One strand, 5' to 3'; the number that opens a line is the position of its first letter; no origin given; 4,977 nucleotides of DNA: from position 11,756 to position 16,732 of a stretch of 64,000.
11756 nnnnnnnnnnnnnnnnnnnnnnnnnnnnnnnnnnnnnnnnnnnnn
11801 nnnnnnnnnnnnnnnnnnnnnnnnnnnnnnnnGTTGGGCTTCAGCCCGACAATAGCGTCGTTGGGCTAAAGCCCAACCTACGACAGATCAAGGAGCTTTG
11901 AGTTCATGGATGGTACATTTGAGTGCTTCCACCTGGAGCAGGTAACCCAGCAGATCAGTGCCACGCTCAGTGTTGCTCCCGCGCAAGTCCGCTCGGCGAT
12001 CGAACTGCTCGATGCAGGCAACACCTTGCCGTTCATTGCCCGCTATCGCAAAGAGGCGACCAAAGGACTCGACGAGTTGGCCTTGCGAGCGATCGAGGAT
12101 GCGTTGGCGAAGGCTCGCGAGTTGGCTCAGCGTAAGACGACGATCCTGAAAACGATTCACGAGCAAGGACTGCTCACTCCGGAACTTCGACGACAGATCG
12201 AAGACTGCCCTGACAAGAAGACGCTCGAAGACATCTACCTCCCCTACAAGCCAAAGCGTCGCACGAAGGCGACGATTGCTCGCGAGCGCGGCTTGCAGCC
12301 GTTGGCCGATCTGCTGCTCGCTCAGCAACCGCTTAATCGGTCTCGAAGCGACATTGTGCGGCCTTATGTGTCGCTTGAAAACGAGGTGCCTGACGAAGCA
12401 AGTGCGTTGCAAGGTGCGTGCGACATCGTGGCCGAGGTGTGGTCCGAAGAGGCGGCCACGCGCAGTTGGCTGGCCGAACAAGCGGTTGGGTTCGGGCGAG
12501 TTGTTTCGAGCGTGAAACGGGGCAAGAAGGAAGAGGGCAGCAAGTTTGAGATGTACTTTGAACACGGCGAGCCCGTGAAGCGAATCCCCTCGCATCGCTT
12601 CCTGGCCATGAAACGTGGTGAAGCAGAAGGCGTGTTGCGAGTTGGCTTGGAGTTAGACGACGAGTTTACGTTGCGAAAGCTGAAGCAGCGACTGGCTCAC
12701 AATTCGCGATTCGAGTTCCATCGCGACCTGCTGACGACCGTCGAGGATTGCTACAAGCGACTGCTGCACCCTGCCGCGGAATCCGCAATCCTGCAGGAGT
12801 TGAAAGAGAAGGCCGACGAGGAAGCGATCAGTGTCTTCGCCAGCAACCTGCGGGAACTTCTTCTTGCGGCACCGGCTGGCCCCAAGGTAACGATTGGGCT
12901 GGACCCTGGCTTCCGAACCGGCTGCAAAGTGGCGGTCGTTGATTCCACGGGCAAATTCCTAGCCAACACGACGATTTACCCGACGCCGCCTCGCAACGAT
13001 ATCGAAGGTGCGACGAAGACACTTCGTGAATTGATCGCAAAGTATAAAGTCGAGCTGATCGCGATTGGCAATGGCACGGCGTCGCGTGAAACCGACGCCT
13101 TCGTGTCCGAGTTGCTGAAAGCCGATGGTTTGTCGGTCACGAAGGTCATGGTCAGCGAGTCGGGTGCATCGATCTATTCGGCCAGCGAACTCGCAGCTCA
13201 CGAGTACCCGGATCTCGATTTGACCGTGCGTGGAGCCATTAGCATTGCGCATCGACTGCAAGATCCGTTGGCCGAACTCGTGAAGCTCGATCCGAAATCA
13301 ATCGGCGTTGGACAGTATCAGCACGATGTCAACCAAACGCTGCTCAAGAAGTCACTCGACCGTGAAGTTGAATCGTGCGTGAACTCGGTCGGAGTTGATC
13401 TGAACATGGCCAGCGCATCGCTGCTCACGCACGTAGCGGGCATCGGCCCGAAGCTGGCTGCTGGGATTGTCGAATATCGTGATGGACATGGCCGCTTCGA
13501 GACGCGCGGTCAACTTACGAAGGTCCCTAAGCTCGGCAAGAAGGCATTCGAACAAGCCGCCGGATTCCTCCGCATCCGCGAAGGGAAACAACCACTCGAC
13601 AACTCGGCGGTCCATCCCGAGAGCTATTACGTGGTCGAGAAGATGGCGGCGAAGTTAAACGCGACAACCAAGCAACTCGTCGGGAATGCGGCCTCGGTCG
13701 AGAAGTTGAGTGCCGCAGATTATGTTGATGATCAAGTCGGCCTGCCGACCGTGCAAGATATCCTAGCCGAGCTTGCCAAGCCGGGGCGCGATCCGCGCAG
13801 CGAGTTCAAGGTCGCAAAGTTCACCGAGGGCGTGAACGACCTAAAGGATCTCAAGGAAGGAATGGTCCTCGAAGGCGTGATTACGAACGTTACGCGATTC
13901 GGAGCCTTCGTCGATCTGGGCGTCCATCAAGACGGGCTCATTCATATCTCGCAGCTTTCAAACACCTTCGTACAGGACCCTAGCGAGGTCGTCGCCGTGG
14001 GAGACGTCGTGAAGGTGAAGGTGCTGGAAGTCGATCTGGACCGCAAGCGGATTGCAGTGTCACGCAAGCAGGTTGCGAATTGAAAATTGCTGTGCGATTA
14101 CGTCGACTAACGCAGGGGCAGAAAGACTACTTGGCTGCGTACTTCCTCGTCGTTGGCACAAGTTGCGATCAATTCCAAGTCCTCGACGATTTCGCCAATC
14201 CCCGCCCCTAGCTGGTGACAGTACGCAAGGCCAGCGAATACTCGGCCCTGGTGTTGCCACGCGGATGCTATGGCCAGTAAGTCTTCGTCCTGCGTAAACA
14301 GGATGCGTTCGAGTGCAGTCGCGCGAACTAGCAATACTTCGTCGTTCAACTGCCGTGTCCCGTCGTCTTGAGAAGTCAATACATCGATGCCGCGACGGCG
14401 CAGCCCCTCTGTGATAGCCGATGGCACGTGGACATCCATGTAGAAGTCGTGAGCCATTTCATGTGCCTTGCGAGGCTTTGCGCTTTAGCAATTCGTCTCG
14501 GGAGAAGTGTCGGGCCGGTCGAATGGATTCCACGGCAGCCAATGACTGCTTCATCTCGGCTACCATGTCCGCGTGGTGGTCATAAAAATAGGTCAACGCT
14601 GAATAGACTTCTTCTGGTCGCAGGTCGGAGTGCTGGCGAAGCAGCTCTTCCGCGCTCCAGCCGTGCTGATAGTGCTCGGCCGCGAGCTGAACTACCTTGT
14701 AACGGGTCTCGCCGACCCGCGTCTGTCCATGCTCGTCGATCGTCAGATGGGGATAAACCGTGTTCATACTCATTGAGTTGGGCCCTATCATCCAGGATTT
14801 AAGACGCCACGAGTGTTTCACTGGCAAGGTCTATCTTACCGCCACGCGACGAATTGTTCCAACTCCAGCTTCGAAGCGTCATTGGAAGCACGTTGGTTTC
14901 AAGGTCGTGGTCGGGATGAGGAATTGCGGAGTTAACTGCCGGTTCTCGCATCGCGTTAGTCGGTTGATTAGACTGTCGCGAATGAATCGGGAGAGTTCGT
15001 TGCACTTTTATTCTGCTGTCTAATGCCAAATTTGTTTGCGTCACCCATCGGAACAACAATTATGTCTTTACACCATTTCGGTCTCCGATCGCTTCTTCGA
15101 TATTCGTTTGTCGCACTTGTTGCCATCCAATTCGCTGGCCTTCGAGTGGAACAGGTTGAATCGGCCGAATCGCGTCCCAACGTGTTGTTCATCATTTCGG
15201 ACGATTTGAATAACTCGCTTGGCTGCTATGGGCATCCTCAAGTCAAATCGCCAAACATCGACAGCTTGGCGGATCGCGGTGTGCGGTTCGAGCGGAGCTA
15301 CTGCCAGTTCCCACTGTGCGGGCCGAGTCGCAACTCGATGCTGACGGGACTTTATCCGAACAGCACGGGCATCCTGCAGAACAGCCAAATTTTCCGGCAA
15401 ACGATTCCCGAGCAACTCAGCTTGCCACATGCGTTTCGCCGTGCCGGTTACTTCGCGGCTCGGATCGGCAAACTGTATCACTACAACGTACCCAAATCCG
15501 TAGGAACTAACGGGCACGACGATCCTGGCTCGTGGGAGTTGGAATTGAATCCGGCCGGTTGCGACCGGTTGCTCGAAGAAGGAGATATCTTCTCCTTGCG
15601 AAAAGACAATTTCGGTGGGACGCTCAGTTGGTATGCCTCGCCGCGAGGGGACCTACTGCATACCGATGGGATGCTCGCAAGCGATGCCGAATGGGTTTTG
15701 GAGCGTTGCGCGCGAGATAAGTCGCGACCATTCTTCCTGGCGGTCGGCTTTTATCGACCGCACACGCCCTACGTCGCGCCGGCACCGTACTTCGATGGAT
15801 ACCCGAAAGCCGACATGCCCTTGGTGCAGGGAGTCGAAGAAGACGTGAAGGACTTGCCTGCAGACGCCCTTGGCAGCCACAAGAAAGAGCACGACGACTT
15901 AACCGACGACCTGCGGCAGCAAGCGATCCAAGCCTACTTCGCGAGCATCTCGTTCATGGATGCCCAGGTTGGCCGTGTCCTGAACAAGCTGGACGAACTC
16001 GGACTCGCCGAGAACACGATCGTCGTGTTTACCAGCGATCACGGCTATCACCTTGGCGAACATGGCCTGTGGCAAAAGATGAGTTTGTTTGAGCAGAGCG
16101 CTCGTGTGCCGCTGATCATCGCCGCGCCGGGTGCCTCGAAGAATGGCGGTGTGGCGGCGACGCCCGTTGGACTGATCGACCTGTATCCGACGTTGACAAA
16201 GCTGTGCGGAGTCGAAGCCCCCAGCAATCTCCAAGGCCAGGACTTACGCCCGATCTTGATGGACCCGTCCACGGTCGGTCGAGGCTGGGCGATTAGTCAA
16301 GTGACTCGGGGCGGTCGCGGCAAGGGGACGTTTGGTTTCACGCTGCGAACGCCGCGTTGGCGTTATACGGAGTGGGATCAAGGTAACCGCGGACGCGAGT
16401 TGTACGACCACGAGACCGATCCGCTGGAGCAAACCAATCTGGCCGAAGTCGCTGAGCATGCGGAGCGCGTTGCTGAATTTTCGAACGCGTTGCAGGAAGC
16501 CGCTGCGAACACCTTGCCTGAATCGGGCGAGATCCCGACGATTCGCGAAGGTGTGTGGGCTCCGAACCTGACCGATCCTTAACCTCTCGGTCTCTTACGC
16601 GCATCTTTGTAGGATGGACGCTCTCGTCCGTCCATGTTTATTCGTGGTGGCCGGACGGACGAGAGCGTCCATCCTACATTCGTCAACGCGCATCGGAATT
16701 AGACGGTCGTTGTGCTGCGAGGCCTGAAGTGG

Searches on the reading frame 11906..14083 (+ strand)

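Call 48: search_protein_families(library=pfam, proteins=[window:11906-14083:+], max_evalue=0.00001)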
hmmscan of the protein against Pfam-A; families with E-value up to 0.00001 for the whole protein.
window:11906-14083:+ (725 aa): 9 families
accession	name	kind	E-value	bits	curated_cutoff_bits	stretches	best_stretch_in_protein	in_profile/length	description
PF16921.10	Tex_YqgF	-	1.1e-54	184.6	27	1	327-452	1-126/126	Tex protein YqgF-like domain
PF22706.1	Tex_central_region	-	3.7e-31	108.9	27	1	150-311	9-178/178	Tex central region-like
PF12836.13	HHH_3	-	3.3e-27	94.8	27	1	492-556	1-65/65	Helix-hairpin-helix motif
PF17674.7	HHH_9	-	1.2e-26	93.7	23.1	1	562-631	1-70/70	HHH domain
PF09371.15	Tex_N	-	1.6e-26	92.3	32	1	12-84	2-74/75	Tex-like protein N-terminal domain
PF00575.29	S1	-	6.9e-25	87.7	22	1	649-721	2-74/74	S1 RNA binding domain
PF14635.12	HHH_7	-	3.6e-08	34.1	27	1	465-557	5-103/104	Helix-hairpin-helix motif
PF23459.1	S1_RRP5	-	3.8e-07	31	27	1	649-716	1-68/72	RRP5 S1 domain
PF14639.11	YqgF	-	2.5e-06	27.8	35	1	344-460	25-148/150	Holliday-junction resolvase-like of SPT6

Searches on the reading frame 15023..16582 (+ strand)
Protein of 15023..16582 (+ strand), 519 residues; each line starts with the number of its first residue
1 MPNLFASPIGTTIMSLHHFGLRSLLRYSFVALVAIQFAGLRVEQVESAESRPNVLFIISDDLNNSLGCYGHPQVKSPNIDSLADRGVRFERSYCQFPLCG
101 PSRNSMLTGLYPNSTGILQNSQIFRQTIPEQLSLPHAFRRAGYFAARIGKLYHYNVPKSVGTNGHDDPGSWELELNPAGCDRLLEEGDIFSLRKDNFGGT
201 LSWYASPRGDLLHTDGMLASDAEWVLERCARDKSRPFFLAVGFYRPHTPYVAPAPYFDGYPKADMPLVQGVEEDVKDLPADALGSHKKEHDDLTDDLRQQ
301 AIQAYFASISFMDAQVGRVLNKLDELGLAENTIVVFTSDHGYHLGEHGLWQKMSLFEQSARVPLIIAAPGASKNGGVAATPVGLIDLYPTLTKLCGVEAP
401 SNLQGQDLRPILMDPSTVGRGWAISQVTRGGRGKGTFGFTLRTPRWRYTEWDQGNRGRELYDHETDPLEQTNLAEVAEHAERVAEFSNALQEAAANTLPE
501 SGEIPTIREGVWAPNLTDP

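Call 48: search_protein_families(library=pfam, proteins=[window:15023-16582:+], max_evalue=0.00001)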
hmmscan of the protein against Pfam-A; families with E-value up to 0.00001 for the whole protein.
window:15023-16582:+ (519 aa): 4 families
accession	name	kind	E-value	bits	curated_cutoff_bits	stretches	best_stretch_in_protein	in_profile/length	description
PF00884.28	Sulfatase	-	1.4e-51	176.1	25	1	52-397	1-301/301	Sulfatase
PF16347.10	SGSH_C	-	2.1e-17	64.1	29.3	1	345-493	1-151/154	N-sulphoglucosamine sulphohydrolase, C-terminal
PF01663.27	Phosphodiest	-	6.1e-12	46.2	23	0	75-127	19-72/342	Type I phosphodiesterase / nucleotide pyrophosphatase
PF02995.22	DUF229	-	3.3e-06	26.5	25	1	299-347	300-348/496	Protein of unknown function (DUF229)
